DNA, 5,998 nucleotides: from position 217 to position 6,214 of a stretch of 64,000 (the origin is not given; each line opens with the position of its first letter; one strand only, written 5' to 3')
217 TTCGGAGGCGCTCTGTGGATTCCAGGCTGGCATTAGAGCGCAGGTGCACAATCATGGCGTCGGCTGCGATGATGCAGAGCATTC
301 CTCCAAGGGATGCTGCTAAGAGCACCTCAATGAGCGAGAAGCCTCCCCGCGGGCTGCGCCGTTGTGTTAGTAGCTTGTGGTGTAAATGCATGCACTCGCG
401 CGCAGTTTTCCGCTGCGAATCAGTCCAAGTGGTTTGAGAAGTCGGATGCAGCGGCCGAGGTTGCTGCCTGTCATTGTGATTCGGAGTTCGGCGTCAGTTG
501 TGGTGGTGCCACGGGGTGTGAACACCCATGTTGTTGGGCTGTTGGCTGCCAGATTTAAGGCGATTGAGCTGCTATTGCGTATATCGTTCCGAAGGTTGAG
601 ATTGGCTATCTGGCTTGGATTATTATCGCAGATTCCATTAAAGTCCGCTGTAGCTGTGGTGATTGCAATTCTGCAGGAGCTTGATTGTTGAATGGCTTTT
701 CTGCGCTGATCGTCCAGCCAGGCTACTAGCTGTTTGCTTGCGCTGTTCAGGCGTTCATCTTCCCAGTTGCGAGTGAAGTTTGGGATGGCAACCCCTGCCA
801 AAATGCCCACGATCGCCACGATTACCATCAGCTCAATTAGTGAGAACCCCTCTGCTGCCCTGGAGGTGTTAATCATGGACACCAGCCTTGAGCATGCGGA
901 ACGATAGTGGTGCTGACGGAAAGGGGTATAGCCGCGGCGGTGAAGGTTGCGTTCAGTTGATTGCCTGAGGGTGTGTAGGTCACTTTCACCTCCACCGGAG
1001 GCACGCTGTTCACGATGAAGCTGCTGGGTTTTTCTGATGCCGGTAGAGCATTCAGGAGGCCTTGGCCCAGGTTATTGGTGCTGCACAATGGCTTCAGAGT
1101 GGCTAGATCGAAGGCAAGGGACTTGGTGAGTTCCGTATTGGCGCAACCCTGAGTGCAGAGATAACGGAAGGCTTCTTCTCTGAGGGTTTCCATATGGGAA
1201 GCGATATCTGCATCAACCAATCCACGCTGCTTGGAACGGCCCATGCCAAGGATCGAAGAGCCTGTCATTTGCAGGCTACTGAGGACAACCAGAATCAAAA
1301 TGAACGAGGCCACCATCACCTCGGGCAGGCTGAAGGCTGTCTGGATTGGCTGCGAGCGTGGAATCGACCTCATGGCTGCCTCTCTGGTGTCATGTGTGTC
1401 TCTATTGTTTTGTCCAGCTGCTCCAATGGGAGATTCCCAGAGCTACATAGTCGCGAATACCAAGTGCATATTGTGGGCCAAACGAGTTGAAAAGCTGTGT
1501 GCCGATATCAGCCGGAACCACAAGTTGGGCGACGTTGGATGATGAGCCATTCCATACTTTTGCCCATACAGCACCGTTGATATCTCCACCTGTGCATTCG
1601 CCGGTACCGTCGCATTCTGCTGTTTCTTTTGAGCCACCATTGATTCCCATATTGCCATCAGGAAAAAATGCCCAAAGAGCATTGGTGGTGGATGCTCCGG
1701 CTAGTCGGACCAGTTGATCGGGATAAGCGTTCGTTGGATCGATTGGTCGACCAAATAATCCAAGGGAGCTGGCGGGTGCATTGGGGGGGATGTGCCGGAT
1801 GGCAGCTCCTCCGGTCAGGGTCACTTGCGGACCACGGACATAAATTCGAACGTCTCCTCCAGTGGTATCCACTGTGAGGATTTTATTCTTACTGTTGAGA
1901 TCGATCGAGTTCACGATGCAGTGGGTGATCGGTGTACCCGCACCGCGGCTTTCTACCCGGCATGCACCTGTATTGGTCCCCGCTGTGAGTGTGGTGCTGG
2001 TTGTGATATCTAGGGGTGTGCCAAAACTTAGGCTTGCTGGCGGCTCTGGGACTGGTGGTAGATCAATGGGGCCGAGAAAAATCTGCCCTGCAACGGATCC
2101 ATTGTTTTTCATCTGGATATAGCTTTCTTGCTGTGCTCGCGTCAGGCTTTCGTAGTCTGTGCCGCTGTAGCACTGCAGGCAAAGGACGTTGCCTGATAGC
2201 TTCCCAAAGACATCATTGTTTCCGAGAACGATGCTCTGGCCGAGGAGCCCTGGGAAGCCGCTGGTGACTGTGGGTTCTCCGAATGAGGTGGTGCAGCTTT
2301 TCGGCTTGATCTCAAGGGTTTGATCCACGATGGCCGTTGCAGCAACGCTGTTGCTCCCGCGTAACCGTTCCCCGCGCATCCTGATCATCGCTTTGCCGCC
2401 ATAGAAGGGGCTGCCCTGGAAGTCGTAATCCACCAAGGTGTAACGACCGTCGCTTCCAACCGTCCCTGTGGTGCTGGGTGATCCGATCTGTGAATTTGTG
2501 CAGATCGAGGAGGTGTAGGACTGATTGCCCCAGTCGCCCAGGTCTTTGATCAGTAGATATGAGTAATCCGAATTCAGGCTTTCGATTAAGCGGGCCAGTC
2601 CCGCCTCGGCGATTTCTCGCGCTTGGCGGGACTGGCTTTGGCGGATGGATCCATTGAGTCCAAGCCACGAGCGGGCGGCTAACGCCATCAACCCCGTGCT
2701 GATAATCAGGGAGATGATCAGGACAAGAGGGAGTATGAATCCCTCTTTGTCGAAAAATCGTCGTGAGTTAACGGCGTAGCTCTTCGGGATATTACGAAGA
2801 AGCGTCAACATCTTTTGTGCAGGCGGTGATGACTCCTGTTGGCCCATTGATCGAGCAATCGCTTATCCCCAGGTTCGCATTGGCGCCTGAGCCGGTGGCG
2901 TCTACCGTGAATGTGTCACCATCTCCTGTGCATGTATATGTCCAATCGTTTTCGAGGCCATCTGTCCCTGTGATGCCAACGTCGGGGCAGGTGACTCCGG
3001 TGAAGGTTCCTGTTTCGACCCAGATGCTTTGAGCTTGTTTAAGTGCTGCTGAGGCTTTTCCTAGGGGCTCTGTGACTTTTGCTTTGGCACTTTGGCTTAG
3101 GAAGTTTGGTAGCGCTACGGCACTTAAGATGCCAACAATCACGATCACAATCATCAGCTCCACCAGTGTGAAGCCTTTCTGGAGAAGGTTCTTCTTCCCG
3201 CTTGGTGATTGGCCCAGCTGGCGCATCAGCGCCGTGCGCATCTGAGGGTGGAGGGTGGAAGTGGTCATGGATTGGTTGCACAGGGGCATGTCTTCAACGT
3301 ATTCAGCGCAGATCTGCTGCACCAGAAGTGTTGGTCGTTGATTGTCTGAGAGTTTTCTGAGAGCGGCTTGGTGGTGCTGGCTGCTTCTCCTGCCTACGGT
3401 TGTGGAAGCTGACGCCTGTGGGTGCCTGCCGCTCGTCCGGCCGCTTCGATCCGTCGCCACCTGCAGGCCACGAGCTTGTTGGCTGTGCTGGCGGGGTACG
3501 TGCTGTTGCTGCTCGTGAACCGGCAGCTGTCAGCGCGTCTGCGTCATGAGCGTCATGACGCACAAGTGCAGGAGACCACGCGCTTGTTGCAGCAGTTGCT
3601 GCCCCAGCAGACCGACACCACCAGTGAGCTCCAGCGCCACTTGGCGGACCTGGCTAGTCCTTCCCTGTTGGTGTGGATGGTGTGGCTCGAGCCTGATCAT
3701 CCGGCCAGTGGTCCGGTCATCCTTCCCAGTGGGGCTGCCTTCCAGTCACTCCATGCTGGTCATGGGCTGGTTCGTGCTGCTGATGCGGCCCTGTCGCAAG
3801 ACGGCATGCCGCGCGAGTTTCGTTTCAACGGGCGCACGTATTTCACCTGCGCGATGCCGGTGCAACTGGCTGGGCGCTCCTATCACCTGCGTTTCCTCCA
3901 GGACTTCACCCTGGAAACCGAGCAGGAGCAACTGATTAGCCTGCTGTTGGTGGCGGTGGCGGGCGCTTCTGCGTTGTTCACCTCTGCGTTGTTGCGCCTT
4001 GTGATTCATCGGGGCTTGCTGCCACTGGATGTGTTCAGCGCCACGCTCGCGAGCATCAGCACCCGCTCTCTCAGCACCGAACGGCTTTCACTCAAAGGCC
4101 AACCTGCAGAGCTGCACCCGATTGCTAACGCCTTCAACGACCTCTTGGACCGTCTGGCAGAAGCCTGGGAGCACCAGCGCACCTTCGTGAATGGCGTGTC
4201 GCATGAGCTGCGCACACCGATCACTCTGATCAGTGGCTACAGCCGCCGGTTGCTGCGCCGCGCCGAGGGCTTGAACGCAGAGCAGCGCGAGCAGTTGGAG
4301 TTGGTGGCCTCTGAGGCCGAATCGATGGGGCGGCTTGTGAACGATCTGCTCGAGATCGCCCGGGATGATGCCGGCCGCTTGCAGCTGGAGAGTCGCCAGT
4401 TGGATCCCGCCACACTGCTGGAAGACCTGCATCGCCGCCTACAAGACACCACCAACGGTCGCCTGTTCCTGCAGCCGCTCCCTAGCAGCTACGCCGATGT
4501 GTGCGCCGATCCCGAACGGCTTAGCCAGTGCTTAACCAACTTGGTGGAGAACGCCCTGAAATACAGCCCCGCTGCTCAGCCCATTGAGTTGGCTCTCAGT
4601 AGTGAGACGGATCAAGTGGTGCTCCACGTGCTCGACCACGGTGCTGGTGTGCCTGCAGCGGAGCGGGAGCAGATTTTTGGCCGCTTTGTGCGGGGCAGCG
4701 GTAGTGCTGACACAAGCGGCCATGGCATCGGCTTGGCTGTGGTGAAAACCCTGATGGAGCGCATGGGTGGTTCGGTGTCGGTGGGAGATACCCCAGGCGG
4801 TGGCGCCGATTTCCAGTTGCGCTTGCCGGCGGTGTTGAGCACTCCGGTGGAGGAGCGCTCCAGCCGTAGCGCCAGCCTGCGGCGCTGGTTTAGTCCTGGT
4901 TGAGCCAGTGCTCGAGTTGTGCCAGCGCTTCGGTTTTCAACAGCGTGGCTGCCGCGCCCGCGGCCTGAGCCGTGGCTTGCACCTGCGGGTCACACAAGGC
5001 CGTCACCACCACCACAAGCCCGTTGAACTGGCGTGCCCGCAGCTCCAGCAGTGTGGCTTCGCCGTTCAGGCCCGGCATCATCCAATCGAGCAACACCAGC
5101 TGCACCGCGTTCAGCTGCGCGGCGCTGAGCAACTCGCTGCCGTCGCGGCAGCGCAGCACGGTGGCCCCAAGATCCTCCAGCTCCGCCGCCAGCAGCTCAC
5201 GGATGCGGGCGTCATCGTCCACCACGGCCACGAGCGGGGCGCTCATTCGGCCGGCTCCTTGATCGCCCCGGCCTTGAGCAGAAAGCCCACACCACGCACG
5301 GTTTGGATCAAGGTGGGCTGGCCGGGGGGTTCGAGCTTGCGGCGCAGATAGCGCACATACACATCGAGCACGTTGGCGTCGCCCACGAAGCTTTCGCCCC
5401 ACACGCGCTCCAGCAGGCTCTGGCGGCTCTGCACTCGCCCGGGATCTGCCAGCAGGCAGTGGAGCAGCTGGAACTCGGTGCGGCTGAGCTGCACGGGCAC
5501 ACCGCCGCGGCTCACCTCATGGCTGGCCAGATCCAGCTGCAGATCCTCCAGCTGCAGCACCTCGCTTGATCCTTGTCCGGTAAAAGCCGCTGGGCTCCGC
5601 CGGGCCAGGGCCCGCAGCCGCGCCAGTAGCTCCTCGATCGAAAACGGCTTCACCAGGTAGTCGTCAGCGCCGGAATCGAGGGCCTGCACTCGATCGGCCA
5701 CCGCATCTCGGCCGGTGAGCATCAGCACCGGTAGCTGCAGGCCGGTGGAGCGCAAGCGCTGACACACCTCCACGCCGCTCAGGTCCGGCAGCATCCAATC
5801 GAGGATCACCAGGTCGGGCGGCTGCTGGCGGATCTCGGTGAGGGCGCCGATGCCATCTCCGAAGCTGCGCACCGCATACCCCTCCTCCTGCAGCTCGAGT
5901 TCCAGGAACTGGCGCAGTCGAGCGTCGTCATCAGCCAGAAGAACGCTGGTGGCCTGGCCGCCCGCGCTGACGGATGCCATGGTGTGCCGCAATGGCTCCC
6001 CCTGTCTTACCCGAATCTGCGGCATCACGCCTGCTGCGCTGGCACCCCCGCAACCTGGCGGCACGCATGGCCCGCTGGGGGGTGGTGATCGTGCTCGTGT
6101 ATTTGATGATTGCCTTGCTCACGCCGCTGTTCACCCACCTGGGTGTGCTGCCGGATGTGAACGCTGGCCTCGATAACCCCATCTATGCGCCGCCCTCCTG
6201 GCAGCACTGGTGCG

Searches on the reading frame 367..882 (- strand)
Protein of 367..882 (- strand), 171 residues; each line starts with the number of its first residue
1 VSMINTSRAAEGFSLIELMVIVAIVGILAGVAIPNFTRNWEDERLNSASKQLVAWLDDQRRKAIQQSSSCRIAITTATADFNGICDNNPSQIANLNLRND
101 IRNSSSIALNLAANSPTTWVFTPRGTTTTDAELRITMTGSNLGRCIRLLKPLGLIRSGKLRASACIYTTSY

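Call 45: search_protein_families(library=pfam, proteins=[window:367-882:-], max_evalue=0.01)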
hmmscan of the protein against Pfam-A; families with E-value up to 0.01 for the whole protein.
window:367-882:- (171 aa): 2 families
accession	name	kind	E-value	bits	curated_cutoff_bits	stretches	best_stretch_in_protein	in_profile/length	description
PF07963.17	N_methyl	-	7.8e-06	25.7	21.2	1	10-33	4-27/27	Prokaryotic N-terminal methylation motif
PF12019.13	GspH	-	0.0016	19.4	21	1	54-148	7-104/108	Type II transport protein GspH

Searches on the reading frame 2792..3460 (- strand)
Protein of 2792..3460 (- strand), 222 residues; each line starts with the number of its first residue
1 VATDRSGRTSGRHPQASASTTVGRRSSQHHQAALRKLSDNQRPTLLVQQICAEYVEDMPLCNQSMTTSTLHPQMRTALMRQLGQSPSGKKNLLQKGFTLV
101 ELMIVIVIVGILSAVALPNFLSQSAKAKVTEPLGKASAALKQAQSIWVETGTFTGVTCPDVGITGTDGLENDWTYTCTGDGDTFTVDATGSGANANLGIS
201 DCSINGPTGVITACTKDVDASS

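Call 45: search_protein_families(library=pfam, proteins=[window:2792-3460:-], max_evalue=0.01)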
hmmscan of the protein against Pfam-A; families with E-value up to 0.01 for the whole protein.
window:2792-3460:- (222 aa): 1 family
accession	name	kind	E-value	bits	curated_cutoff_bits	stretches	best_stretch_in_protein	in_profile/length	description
PF07963.17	N_methyl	-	3.4e-08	33.2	21.2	1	94-117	4-27/27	Prokaryotic N-terminal methylation motif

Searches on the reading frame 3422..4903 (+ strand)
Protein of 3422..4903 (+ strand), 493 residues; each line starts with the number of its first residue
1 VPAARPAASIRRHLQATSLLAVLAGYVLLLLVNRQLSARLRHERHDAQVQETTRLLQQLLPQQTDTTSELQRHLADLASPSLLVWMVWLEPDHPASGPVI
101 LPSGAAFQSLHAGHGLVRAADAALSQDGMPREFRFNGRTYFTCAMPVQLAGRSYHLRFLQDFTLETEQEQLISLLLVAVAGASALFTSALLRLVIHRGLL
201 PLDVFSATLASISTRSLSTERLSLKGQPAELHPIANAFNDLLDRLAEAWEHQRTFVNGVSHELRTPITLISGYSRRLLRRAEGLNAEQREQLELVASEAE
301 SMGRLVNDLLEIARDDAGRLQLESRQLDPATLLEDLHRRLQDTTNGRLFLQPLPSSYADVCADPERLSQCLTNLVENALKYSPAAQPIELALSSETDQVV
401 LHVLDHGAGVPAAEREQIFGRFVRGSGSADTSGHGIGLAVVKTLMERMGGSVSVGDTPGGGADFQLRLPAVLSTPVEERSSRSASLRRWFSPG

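Call 45: search_protein_families(library=pfam, proteins=[window:3422-4903:+], max_evalue=0.01)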
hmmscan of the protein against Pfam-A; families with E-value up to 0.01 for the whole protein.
window:3422-4903:+ (493 aa): 5 families
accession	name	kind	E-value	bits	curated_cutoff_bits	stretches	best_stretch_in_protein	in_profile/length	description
PF02518.31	HATPase_c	-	4.1e-28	98.5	26.4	1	363-470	2-109/111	Histidine kinase-, DNA gyrase B-, and HSP90-like ATPase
PF00512.31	HisKA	-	2.5e-18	66.3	26.9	1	252-318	2-66/66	His Kinase A (phospho-acceptor) domain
PF13581.12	HATPase_c_2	-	4.3e-09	36.9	27.4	1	371-448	40-112/127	Histidine kinase-like ATPase domain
PF14501.12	HATPase_c_5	-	0.00016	21.9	22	1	367-454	6-88/102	GHKL domain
PF19674.4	DUF6177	-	0.0058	16.2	25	0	27-87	190-244/330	Family of unknown function (DUF6177)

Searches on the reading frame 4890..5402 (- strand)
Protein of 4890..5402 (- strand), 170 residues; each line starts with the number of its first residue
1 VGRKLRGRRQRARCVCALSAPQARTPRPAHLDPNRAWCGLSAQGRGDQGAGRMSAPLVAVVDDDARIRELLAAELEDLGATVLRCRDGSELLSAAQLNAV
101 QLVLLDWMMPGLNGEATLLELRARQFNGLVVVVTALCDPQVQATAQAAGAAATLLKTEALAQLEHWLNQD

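Call 45: search_protein_families(library=pfam, proteins=[window:4890-5402:-], max_evalue=0.01)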
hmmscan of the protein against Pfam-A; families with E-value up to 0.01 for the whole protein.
window:4890-5402:- (170 aa): 1 family
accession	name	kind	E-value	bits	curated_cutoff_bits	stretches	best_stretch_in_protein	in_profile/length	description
PF00072.30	Response_reg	-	8.3e-18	65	30.2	1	58-165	1-108/111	Response regulator receiver domain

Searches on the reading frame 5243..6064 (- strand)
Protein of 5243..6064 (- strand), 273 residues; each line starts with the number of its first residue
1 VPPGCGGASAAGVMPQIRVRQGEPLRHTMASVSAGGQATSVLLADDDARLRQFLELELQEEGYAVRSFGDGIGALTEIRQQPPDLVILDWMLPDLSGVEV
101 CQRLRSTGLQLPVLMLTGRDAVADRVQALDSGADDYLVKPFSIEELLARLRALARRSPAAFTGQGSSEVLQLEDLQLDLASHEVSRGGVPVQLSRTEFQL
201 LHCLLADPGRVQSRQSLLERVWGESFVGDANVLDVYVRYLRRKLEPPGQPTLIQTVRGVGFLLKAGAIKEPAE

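Call 45: search_protein_families(library=pfam, proteins=[window:5243-6064:-], max_evalue=0.01)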
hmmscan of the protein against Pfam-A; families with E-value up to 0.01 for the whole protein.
window:5243-6064:- (273 aa): 3 families
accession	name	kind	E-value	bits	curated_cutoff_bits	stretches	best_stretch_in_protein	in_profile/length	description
PF00072.30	Response_reg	-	4.1e-30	104.6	30.2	1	41-150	1-110/111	Response regulator receiver domain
PF00486.34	Trans_reg_C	-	7.1e-27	93.7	26.2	1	190-263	3-77/77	Transcriptional regulatory protein, C terminal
PF21695.3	GlnR_1st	-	0.0037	17.6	27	1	78-152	37-109/111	Transcription regulator GlnR, N-terminal domain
